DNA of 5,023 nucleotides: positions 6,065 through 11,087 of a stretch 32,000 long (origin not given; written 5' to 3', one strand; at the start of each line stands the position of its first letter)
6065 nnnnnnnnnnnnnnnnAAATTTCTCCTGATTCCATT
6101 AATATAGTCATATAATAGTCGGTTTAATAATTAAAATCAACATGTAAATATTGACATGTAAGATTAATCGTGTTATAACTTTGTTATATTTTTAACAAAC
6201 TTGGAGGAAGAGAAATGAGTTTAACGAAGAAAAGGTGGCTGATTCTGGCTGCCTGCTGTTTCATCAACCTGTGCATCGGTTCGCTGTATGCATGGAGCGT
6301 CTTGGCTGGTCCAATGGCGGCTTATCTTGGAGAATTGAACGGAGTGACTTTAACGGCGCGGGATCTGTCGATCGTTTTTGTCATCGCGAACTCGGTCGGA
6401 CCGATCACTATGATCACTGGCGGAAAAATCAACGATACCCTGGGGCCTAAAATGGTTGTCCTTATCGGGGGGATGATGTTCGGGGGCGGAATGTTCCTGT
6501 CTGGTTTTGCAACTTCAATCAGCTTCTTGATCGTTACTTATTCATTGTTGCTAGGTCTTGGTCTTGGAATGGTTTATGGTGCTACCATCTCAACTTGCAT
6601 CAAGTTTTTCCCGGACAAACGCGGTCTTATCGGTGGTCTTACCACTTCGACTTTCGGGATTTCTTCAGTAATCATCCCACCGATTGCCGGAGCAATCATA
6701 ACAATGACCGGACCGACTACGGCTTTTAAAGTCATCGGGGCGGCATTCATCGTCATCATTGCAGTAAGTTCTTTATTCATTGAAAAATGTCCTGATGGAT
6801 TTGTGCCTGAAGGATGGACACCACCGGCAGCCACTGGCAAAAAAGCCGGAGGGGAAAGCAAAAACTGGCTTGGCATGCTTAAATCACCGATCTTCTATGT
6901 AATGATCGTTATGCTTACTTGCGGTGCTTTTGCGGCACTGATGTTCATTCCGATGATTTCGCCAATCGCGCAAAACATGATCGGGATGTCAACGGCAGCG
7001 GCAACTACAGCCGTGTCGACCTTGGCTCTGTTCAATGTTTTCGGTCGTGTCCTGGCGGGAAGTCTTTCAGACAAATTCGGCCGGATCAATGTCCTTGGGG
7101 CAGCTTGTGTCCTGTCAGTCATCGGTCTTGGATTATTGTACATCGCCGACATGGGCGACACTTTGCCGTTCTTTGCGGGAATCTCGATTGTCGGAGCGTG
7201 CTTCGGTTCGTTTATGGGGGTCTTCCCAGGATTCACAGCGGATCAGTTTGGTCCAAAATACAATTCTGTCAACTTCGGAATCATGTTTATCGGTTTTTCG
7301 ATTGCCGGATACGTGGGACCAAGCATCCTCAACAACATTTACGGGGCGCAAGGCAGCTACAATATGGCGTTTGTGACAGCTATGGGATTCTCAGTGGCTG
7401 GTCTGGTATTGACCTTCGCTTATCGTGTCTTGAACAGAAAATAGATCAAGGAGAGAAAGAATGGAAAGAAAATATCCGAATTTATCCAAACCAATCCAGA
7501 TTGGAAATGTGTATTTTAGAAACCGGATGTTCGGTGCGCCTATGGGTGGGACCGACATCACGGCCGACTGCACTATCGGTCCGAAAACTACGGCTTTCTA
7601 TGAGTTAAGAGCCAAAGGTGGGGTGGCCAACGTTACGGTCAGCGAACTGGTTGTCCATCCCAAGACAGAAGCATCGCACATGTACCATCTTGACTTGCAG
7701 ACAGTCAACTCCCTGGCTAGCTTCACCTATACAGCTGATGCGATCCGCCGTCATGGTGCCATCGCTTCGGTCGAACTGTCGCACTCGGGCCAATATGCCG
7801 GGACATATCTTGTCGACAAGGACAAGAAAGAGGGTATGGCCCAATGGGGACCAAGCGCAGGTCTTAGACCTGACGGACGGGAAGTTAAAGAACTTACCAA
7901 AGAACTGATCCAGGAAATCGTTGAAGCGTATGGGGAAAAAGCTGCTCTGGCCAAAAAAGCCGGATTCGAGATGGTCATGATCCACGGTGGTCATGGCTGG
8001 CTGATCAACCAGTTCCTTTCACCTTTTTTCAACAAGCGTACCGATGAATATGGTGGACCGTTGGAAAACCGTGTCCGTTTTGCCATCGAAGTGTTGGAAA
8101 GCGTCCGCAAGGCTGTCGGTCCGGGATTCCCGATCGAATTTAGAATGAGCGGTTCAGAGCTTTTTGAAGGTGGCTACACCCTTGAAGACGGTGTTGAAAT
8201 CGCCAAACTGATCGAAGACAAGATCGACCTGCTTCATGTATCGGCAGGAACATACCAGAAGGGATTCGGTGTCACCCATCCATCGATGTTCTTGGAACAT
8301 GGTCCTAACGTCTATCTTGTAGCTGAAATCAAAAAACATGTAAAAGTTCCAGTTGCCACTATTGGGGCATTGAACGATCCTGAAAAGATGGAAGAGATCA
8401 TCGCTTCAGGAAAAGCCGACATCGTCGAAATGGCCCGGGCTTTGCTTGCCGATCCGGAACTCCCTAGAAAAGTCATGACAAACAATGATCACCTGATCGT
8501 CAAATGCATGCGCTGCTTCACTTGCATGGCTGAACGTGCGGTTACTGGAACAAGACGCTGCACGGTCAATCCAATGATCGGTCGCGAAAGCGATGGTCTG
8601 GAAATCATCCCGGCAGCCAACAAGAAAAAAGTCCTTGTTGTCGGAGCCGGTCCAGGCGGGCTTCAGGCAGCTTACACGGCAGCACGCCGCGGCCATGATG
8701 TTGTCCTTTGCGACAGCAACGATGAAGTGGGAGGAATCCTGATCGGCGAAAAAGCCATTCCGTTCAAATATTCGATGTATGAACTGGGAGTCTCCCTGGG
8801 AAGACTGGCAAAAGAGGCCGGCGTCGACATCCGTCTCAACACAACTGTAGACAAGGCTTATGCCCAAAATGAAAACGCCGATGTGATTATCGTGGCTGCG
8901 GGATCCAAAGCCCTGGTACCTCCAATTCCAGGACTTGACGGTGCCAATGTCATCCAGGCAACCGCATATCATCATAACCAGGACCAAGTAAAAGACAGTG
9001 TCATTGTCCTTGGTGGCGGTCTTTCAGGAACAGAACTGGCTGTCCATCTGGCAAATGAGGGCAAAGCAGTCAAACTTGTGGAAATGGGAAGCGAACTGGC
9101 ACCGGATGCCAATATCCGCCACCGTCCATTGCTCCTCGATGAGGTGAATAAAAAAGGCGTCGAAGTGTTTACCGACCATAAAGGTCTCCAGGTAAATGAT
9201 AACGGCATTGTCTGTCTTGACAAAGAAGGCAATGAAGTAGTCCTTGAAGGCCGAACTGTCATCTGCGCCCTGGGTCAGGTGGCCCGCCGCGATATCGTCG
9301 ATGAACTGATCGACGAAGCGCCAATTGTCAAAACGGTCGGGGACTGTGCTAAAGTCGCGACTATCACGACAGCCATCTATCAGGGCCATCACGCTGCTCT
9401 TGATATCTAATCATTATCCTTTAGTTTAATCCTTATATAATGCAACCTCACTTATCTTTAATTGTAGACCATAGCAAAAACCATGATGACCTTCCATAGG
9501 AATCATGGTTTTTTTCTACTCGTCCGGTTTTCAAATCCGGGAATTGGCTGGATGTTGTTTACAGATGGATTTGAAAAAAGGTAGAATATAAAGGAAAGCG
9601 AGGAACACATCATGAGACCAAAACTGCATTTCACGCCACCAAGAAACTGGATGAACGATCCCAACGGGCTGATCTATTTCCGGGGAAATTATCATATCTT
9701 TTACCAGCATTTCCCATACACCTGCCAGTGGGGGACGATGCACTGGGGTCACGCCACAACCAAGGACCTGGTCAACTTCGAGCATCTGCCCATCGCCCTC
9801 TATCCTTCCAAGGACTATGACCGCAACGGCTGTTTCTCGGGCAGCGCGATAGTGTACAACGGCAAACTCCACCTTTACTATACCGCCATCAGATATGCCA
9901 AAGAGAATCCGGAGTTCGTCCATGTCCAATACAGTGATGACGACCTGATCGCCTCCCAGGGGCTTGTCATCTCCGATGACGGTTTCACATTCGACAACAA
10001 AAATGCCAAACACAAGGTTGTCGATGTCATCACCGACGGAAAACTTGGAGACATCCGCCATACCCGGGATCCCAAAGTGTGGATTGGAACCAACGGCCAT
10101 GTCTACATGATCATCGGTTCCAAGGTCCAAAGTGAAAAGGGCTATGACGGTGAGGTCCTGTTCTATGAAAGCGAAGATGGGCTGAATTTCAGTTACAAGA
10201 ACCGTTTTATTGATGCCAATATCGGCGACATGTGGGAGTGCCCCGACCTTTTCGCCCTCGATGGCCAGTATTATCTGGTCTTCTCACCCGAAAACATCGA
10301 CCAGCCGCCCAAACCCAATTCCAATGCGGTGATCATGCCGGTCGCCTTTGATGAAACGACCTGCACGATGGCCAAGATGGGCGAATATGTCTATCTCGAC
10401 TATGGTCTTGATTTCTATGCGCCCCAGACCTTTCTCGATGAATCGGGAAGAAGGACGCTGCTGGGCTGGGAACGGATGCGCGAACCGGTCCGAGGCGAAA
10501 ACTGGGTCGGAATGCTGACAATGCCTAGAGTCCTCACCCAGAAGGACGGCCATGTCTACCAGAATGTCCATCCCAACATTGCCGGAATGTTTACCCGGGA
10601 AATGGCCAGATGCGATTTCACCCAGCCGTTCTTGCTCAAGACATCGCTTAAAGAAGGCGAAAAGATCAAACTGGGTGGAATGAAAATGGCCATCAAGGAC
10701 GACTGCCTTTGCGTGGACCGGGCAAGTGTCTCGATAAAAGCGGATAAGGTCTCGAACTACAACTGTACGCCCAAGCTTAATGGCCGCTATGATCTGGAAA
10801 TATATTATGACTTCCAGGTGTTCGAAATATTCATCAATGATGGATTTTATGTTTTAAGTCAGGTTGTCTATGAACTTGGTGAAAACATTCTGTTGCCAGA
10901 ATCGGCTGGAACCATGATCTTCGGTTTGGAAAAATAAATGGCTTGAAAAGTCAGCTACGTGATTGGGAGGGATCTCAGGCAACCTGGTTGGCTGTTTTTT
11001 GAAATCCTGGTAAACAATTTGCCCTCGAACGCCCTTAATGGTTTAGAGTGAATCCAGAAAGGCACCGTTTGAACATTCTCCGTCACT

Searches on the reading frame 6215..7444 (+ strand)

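Call 34: search_protein_families(library=pfam, proteins=[window:6215-7444:+], max_evalue=0.00001)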
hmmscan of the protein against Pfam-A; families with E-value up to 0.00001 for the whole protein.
window:6215-7444:+ (409 aa): 2 families
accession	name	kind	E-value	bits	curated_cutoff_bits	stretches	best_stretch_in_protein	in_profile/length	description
PF07690.21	MFS_1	-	2.7e-41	142.1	33.4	2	24-369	9-347/347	Major Facilitator Superfamily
PF06813.19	Nodulin-like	-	2.1e-06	27.9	24.7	1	7-188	1-179/250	Nodulin-like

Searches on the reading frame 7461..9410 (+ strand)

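Call 34: search_protein_families(library=pfam, proteins=[window:7461-9410:+], max_evalue=0.00001)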
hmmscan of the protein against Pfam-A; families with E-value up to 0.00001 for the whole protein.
window:7461-9410:+ (649 aa): 13 families
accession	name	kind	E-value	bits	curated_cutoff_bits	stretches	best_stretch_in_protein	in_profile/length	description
PF00724.26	Oxidored_FMN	-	2.7e-64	218.1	27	1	8-341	2-338/342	NADH:flavin oxidoreductase / NADH oxidase family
PF07992.20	Pyr_redox_2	-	4.7e-27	95.6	26.1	1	389-613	1-244/291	Pyridine nucleotide-disulphide oxidoreductase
PF00070.33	Pyr_redox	-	1.1e-15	58.3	22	1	513-582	1-70/82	Pyridine nucleotide-disulphide oxidoreductase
PF13450.12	NAD_binding_8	-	1e-12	48.6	21.9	1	393-425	1-33/68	NAD(P)-binding Rossmann-like domain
PF12831.13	FAD_oxidored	-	1.4e-11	44.8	27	1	391-432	2-43/416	FAD dependent oxidoreductase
PF13738.12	Pyr_redox_3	-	2.7e-11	43.7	30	1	472-606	124-267/305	Pyridine nucleotide-disulphide oxidoreductase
PF01266.30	DAO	-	4.6e-11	43.3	27.9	0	390-424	1-35/353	FAD dependent oxidoreductase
PF03486.20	HI0933_like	-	1.8e-09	37.9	50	0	390-424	2-36/244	HI0933-like protein Rossmann domain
PF01134.28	GIDA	-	4.7e-09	36.2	22.1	0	390-424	1-36/391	Glucose inhibited division protein A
PF00890.30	FAD_binding_2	-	3.4e-08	33.6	20.4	0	391-425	2-36/414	FAD binding domain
PF13434.12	Lys_Orn_oxgnase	-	4.1e-06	26.6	21.3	0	464-539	139-216/339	L-lysine 6-monooxygenase/L-ornithine 5-monooxygenase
PF02737.24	3HCDH_N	-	4.8e-06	27.1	22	0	390-424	1-35/180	3-hydroxyacyl-CoA dehydrogenase, NAD binding domain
PF01494.25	FAD_binding_3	-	6e-06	26.2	22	0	390-420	3-33/349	FAD binding domain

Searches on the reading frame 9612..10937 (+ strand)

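Call 34: search_protein_families(library=pfam, proteins=[window:9612-10937:+], max_evalue=0.00001)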
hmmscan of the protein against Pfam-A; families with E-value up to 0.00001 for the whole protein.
window:9612-10937:+ (441 aa): 1 family
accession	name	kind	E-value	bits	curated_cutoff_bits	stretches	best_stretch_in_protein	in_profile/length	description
PF00251.26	Glyco_hydro_32N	-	3e-83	280.4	22.1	1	6-317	1-305/307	Glycosyl hydrolases family 32 N-terminal domain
